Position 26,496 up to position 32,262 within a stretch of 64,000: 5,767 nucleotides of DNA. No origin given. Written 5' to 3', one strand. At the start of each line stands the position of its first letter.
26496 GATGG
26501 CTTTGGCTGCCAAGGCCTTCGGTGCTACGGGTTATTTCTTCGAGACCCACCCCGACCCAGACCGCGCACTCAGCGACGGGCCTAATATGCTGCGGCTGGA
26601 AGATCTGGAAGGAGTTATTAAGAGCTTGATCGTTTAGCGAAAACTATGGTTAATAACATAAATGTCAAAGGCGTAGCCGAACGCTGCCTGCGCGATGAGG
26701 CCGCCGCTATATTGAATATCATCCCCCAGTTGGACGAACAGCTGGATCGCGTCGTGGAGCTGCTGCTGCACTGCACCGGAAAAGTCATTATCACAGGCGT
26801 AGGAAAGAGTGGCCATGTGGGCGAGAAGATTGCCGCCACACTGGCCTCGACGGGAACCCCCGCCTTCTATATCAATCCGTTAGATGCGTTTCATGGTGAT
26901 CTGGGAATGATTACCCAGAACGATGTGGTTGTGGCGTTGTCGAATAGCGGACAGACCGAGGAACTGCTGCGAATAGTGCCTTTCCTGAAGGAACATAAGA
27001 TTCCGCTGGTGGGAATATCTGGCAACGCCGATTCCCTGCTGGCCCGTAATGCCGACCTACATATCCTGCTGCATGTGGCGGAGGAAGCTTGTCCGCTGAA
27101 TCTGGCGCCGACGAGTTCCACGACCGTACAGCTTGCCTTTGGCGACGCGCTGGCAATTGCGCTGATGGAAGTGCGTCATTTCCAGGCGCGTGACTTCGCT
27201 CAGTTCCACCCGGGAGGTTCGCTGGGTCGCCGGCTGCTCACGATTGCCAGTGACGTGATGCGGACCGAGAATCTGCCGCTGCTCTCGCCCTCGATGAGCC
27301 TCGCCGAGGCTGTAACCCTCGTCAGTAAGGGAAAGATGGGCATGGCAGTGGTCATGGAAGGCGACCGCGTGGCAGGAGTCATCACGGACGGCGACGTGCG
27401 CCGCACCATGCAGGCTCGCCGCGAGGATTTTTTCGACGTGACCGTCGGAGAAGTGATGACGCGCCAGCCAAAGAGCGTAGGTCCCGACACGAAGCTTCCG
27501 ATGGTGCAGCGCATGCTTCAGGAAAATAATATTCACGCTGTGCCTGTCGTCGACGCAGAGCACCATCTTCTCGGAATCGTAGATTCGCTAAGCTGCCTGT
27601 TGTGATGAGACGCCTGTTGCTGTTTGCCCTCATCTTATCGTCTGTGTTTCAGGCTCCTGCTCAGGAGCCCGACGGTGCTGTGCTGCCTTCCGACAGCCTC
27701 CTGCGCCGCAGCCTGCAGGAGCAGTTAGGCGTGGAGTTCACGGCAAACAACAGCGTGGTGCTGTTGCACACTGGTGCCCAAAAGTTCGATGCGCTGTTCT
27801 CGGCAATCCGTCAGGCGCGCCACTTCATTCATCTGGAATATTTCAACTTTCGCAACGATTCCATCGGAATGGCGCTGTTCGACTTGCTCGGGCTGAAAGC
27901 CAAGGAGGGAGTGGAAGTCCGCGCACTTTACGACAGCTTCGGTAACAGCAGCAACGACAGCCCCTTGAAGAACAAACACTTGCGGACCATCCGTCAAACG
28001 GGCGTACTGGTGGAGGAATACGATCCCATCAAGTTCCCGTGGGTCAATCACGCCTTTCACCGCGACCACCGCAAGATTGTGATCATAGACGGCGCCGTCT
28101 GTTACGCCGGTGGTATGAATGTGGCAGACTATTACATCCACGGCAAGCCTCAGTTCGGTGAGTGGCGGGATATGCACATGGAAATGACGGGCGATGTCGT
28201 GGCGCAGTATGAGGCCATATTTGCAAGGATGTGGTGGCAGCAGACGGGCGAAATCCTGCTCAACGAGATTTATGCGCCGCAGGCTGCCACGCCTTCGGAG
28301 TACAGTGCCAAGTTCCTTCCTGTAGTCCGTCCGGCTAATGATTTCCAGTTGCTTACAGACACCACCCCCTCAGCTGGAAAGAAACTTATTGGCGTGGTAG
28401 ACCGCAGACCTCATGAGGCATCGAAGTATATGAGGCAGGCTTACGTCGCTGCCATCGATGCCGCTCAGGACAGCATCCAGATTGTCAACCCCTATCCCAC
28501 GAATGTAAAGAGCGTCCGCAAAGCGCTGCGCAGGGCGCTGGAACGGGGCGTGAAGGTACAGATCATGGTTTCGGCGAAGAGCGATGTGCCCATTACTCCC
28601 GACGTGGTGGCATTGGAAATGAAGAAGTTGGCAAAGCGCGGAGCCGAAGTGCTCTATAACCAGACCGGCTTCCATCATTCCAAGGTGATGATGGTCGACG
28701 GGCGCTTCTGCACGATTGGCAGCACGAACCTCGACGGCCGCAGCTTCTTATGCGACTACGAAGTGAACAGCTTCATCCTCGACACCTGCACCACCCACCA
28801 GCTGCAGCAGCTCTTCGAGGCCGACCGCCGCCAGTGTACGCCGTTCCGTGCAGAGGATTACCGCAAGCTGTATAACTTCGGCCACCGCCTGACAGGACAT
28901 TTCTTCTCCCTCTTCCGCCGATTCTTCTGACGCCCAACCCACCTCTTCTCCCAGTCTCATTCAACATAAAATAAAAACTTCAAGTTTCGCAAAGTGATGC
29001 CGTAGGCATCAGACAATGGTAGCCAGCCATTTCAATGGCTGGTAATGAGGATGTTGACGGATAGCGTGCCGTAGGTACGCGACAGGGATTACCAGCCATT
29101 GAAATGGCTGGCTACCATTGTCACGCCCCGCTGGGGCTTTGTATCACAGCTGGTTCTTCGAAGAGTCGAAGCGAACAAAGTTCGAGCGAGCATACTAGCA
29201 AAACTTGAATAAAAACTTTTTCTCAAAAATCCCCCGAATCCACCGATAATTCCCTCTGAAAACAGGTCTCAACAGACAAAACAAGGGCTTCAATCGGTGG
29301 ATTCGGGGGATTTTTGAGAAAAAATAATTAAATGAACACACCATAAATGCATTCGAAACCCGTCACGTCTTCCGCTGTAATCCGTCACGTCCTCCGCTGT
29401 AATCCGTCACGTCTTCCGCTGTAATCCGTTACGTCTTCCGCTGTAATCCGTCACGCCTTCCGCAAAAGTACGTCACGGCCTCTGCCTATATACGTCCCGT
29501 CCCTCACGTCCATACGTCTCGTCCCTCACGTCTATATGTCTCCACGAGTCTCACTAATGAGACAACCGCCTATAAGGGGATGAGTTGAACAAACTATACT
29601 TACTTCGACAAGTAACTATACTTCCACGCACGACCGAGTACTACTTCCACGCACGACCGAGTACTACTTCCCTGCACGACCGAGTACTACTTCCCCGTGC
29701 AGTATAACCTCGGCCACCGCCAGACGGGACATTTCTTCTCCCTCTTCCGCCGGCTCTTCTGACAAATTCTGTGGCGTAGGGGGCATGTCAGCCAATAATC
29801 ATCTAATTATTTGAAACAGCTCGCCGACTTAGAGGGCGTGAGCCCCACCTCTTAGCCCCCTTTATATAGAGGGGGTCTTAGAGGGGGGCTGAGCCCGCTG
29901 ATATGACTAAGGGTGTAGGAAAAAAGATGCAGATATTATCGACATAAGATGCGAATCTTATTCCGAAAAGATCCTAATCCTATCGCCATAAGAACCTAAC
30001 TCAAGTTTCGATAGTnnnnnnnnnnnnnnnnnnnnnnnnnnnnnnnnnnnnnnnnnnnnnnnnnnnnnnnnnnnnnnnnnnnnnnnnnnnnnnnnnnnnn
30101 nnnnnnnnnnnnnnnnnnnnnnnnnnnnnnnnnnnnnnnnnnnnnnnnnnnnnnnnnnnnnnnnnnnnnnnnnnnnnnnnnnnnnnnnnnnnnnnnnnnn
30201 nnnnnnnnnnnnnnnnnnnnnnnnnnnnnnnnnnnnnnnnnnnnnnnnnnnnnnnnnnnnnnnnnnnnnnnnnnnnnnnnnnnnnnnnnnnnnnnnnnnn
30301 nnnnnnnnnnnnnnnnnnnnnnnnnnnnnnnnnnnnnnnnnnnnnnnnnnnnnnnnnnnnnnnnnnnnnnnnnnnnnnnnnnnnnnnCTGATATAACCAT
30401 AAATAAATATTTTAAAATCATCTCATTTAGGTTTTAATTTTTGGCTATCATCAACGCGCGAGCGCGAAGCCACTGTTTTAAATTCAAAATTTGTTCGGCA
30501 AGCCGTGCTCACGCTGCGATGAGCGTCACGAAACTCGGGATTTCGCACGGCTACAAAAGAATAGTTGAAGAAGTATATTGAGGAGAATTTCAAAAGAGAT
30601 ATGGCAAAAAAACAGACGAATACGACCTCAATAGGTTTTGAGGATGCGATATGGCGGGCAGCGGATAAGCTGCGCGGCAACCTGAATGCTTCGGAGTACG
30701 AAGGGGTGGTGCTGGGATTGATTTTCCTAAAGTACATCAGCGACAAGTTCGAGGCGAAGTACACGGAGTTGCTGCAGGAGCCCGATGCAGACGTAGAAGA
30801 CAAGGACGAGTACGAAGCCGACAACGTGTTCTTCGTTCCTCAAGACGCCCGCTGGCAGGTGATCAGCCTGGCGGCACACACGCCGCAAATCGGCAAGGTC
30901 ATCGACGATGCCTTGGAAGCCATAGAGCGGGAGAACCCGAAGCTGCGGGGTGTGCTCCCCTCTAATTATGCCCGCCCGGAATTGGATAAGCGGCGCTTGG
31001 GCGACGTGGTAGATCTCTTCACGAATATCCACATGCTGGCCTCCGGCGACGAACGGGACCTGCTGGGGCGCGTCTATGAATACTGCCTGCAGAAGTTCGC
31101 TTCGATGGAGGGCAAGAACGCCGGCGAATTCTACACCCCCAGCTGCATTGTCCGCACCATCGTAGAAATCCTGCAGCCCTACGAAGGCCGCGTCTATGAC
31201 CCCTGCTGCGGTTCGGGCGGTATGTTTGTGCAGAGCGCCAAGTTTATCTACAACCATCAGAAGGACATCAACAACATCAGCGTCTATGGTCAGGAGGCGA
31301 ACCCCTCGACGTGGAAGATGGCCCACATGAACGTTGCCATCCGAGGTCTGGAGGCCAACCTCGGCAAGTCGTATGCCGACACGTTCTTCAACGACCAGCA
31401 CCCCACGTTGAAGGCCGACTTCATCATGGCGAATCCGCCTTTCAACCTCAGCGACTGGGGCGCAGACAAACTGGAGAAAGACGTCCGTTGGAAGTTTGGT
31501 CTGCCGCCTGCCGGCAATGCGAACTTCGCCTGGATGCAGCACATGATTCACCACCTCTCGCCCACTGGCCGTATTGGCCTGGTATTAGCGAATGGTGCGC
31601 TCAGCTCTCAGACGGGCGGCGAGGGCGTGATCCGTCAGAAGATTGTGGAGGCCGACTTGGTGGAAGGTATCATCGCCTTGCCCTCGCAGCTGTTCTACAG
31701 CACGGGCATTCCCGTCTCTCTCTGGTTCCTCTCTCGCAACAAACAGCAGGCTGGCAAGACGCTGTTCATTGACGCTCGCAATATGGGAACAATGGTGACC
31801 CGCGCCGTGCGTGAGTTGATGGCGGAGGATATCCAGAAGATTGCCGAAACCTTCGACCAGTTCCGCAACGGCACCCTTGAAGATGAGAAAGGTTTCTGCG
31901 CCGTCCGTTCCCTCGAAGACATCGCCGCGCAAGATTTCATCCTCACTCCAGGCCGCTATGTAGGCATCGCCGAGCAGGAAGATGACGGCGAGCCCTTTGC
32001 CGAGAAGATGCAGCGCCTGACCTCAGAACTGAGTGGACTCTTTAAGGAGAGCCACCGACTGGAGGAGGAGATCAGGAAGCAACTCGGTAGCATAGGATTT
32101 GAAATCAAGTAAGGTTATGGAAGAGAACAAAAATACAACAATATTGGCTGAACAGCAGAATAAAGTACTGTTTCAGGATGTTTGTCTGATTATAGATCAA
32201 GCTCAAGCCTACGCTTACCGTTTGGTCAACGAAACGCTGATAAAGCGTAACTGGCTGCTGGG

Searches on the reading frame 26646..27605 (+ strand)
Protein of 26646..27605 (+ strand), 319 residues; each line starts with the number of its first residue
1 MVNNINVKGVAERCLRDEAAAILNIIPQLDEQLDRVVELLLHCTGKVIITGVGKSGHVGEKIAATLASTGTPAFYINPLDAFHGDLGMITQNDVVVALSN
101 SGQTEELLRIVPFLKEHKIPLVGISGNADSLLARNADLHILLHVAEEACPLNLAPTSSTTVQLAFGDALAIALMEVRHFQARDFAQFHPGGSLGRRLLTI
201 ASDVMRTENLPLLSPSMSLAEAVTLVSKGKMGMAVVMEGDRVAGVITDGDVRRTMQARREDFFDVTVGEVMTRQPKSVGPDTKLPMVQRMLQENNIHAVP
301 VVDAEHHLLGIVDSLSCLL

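Call 22: find_encoding_contigs(protein=window:26646-27605:+, flank=10000, max_places=10)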
Protein window:26646-27605:+ (319 aa): 20 contigs read that carry it; 10 places shown.
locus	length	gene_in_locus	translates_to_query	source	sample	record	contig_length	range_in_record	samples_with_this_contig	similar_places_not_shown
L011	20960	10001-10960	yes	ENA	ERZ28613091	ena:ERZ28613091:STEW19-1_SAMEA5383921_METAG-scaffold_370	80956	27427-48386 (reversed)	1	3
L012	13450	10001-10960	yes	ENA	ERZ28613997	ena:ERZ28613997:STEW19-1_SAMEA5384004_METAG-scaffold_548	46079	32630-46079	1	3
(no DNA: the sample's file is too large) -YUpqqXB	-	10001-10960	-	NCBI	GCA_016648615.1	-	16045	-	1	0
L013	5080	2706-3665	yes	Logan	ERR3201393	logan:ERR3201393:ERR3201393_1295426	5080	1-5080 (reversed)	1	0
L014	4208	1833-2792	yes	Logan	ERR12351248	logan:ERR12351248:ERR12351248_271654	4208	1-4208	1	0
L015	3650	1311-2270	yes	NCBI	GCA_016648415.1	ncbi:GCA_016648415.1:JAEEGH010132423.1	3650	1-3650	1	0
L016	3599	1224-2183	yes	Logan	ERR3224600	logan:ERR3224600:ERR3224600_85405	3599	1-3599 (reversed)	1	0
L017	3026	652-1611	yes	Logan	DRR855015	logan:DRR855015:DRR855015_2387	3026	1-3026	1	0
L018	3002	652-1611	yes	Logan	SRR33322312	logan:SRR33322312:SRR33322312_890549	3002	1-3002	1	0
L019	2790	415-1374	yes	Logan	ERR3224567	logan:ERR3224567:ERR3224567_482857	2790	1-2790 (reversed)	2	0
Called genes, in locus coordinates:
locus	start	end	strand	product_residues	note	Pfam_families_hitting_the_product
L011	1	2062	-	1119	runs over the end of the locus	PF26549:Tricorn_N, PF26550:Tricorn_2nd (weak), PF07676:PD40, PF26549:Tricorn_N, PF26550:Tricorn_2nd, PF14684:Tricorn_C1, PF14685:PDZ_Tricorn (weak), PF03572:Peptidase_S41, +3 more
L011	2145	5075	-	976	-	PF00675:Peptidase_M16, PF05193:Peptidase_M16_C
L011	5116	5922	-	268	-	PF09296:NUDIX-like (weak), PF00293:NUDIX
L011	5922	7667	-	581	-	PF02878:PGM_PMM_I, PF02879:PGM_PMM_II, PF02880:PGM_PMM_III, PF00408:PGM_PMM_IV (weak)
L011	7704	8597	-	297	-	PF00701:DHDPS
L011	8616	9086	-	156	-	PF01575:MaoC_dehydratas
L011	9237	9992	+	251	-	PF00793:DAHP_synth_1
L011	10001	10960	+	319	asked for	PF01380:SIS, PF00571:CBS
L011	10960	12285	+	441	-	PF13091:PLDc_2, PF00614:PLDc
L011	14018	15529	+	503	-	PF12161:HsdM_N, PF02384:N6_Mtase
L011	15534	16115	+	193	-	PF17761:DUF1016_N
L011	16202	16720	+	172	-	PF17761:DUF1016_N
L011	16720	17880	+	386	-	PF01420:Methylase_S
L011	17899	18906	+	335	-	PF13310:Virulence_RhuM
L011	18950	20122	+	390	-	PF02661:Fic, PF21247:Fic-like_C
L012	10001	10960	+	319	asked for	PF01380:SIS, PF00571:CBS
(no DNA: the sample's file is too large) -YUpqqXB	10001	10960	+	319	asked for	PF01380:SIS, PF00571:CBS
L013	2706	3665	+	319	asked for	PF01380:SIS, PF00571:CBS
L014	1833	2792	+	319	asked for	PF01380:SIS, PF00571:CBS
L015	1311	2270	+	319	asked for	PF01380:SIS, PF00571:CBS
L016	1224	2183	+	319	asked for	PF01380:SIS, PF00571:CBS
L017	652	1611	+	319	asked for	PF01380:SIS, PF00571:CBS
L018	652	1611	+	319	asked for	PF01380:SIS, PF00571:CBS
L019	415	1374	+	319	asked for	PF01380:SIS, PF00571:CBS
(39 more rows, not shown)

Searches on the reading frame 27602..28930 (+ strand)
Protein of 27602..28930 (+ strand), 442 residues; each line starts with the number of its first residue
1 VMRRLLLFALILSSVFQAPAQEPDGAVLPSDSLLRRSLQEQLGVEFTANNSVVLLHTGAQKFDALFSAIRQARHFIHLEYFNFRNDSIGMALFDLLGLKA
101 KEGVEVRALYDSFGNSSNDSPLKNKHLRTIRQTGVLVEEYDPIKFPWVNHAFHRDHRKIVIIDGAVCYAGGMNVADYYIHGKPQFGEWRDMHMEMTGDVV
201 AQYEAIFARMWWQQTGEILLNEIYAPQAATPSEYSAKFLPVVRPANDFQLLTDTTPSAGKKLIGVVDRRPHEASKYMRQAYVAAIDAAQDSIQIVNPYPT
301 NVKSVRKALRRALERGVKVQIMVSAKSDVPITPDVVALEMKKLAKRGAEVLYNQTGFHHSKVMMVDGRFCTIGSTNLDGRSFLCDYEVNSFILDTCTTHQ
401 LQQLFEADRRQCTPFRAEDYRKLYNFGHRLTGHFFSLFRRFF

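Call 8: search_protein_families(library=pfam, proteins=[window:27602-28930:+], max_evalue=0.01)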
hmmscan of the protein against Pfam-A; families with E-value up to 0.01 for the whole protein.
window:27602-28930:+ (442 aa): 3 families
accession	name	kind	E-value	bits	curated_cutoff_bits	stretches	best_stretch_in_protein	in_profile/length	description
PF13091.12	PLDc_2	-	1.7e-39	135.1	27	2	282-408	2-131/132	PLD-like domain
PF00614.28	PLDc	-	3.3e-15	55.8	21.9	2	355-381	2-28/28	Phospholipase D Active site motif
PF11495.14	Regulator_TrmB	-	0.0019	17.9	22.2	1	283-368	17-90/233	Archaeal transcriptional regulator TrmB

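Call 21: find_encoding_contigs(protein=window:27602-28930:+, flank=10000, max_places=10)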
Protein window:27602-28930:+ (442 aa): no gene with exactly this product is on record in the collection.

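Call 55: find_homologous_proteins(query=window:27605-28930:+, max_evalue=1e-120)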
Query window:27605-28930:+ (441 aa): 4052 proteins with E <= 1e-120 among 8000 candidates; the best 120 are listed.
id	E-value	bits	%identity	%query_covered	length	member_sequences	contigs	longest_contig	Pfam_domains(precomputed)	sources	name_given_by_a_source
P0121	4.4e-296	999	99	100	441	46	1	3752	PF13091.13,PF00614.29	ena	-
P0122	6.7e-230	781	79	97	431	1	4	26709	PF13091.13,PF00614.29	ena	-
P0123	1.2e-227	774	77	99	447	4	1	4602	PF13091.13,PF00614.29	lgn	-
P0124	1.2e-224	764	75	100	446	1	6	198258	PF13091.13,PF00614.29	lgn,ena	-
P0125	1.5e-222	757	76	96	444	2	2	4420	PF13091.13,PF00614.29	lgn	-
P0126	4.5e-222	755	78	95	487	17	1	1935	PF13091.13,PF00614.29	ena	-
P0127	4.8e-222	755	74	99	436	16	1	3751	PF13091.13,PF00614.29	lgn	-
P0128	8.8e-222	754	74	100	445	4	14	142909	PF13091.13,PF00614.29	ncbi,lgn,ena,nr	ncbi:MAG: phosphatidylserine/phosphatidylglycerophosphate/cardiolipin synthase family protein [Bacte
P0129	2.2e-221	753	74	99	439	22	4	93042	PF13091.13,PF00614.29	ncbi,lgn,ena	-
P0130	8.5e-221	751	76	96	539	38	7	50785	PF13091.13,PF00614.29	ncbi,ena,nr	ncbi:MAG: cardiolipin synthase [Bacteroidaceae bacterium]|nr:cardiolipin synthase [Bacteroidaceae ba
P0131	1.6e-220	750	76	96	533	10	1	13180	PF13091.13,PF00614.29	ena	-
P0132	5.9e-220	748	74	100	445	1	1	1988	PF13091.13,PF00614.29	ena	-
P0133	4.2e-219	746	76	96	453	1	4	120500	PF13091.13,PF00614.29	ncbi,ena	-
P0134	9.9e-219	744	76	94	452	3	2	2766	PF13091.13,PF00614.29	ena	-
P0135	2.7e-218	743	72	99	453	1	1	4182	PF13091.13,PF00614.29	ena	-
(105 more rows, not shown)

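Call 57: find_encoding_contigs(protein=P0122, flank=7000, max_places=3)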
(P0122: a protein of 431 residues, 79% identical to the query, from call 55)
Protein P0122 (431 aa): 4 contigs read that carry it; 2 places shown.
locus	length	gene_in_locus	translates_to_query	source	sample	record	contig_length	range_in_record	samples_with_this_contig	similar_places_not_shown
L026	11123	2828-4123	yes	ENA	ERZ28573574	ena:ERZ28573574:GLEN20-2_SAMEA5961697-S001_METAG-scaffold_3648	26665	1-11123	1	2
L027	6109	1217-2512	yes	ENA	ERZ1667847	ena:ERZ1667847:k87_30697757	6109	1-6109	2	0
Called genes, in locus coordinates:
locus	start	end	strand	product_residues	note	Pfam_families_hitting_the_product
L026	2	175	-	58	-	?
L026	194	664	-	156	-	PF01575:MaoC_dehydratas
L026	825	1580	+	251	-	PF00793:DAHP_synth_1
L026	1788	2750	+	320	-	PF01380:SIS, PF00571:CBS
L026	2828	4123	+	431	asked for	PF13091:PLDc_2, PF00614:PLDc (weak)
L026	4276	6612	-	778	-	PF13428:TPR_14 (faint), PF13432:TPR_16 (faint), PF14559:TPR_19 (faint), PF13374:TPR_10 (faint), PF00515:TPR_1 (faint), PF07719:TPR_2 (faint), PF13174:TPR_6 (faint), PF13176:TPR_7 (faint), +2 more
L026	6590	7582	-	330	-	-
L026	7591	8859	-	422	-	PF00162:PGK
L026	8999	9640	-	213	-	PF00730:HhH-GPD, PF00633:HHH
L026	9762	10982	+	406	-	PF28590:Lipid_A_deac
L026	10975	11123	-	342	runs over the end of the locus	PF01565:FAD_binding_4, PF02873:MurB_C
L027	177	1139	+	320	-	PF01380:SIS, PF00571:CBS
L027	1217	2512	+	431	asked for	PF13091:PLDc_2, PF00614:PLDc (weak)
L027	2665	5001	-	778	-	PF13428:TPR_14 (faint), PF13432:TPR_16 (faint), PF14559:TPR_19 (faint), PF13374:TPR_10 (faint), PF00515:TPR_1 (faint), PF07719:TPR_2 (faint), PF13174:TPR_6 (faint), PF13176:TPR_7 (faint), +2 more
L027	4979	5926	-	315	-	-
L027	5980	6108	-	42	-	?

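Call 58: find_encoding_contigs(protein=P0124, flank=7000, max_places=3)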
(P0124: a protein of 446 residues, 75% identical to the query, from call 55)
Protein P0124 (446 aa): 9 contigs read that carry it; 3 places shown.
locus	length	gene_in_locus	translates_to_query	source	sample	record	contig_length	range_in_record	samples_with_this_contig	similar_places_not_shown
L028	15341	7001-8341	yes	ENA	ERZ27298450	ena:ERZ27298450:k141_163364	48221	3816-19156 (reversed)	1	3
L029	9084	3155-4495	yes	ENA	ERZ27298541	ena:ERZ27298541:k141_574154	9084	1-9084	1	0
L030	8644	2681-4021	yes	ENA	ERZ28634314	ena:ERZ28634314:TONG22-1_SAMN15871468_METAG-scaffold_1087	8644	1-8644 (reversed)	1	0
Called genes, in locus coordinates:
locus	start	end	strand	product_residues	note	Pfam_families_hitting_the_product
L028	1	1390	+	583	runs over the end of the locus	PF00149:Metallophos, PF02872:5_nucleotid_C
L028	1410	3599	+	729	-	PF02469:Fasciclin (weak)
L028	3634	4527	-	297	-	PF00701:DHDPS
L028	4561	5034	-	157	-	PF01575:MaoC_dehydratas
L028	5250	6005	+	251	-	PF00793:DAHP_synth_1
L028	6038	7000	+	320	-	PF01380:SIS, PF00571:CBS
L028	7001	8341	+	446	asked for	PF13091:PLDc_2, PF00614:PLDc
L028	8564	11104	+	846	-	PF01301:Glyco_hydro_35, PF02449:Glyco_hydro_42 (weak), PF13364:BetaGal_ABD2 (faint), PF21317:BetaGal_ABD_1, PF21467:BetaGal_gal-bd, PF22633:F5_F8_type_C_2 (faint), PF00754:F5_F8_type_C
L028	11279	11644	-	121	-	PF01381:HTH_3, PF13443:HTH_26 (weak)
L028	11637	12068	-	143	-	PF05015:HigB-like_toxin (weak)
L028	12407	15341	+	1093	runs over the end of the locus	-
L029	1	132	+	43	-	?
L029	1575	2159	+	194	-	PF00793:DAHP_synth_1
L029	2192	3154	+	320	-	PF01380:SIS, PF00571:CBS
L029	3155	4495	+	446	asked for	PF13091:PLDc_2, PF00614:PLDc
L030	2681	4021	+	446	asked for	PF13091:PLDc_2, PF00614:PLDc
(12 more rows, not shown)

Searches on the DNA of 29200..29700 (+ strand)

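Call 45: search_dna_similar(query=window:29200-29700:+, collection=plasmids, mode=distant, max_evalue=0.01)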
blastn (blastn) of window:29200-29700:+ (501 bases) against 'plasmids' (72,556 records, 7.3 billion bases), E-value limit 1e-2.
No match.

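Call 46: search_dna_similar(query=window:29200-29700:+, collection=phages, mode=distant, max_evalue=0.01)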
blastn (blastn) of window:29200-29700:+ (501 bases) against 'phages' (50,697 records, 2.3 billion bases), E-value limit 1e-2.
No match.
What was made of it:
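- On Iteron origin or partition centromere: No match in plasmids or phages (calls 45, 46).
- Tried and rejected: blastn against plasmids and phages: no match (calls 45, 46).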

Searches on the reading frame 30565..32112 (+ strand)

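Call 8: search_protein_families(library=pfam, proteins=[window:30565-32112:+], max_evalue=0.01)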
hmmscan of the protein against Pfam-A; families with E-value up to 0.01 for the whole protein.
window:30565-32112:+ (515 aa): 5 families
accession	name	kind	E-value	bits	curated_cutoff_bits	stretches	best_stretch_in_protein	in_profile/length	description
PF02384.22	N6_Mtase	-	2.2e-108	362.7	20.4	1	163-473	2-310/311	N-6 DNA Methylase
PF12161.14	HsdM_N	-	1.7e-26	93.9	24.5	1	26-152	2-135/135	HsdM N-terminal domain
PF11599.14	AviRa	-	0.0017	18.3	25.7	1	206-259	50-99/232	RRNA methyltransferase AviRa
PF05175.20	MTS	-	0.0047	17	23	0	200-294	24-109/170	Methyltransferase small domain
PF09445.16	Methyltransf_15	-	0.007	16.4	22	0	209-293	3-81/165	RNA cap guanine-N2 methyltransferase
